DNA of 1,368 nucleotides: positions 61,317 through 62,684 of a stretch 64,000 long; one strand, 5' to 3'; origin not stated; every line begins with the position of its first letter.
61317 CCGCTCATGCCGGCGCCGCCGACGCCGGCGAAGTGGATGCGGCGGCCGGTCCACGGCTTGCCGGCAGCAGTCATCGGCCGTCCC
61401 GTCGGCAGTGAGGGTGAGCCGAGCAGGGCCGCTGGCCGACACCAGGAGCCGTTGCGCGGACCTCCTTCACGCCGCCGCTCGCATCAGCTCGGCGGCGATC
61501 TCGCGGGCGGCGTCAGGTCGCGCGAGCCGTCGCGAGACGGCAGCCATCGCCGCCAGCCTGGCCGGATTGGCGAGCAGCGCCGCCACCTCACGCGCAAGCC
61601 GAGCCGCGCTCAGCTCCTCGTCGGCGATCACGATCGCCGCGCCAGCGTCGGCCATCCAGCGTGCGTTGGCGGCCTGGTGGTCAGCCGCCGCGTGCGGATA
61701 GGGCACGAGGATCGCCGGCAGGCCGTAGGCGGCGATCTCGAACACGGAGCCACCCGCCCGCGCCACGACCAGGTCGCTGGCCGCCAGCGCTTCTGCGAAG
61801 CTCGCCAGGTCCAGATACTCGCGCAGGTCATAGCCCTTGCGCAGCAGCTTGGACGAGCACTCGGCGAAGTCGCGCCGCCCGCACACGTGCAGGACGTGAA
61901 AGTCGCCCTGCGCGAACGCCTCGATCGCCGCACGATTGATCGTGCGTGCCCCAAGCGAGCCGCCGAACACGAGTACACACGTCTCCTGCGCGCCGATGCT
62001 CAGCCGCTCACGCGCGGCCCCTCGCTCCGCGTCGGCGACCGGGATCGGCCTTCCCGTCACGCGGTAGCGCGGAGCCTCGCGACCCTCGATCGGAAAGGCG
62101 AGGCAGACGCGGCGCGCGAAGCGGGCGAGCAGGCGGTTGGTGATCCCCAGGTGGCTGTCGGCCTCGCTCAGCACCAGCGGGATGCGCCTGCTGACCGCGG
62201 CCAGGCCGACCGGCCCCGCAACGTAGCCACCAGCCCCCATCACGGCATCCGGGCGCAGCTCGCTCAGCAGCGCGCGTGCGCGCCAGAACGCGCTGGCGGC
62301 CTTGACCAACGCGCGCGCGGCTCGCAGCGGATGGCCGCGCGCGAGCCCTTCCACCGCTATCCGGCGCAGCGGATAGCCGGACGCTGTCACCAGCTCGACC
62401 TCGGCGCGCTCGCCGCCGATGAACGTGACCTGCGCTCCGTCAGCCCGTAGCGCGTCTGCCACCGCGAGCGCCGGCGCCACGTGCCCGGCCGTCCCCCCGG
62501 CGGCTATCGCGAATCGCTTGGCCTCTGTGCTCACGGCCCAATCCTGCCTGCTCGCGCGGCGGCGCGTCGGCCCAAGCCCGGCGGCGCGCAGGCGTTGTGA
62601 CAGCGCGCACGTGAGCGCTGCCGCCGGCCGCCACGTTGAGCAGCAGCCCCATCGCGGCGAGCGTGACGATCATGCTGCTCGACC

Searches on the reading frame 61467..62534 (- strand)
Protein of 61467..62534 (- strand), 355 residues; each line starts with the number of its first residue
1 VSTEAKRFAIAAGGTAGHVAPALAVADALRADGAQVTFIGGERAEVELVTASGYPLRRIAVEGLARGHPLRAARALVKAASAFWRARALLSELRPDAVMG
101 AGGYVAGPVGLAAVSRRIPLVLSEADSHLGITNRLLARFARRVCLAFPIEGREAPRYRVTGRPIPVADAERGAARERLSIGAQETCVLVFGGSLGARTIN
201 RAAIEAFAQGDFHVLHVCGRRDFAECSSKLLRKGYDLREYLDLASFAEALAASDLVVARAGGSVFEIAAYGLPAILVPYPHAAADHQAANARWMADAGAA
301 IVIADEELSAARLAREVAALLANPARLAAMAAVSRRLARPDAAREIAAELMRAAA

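Call 87: find_encoding_contigs(protein=window:61467-62534:-, flank=10000, max_places=2)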
Protein window:61467-62534:- (355 aa): no gene with exactly this product is on record in the collection.
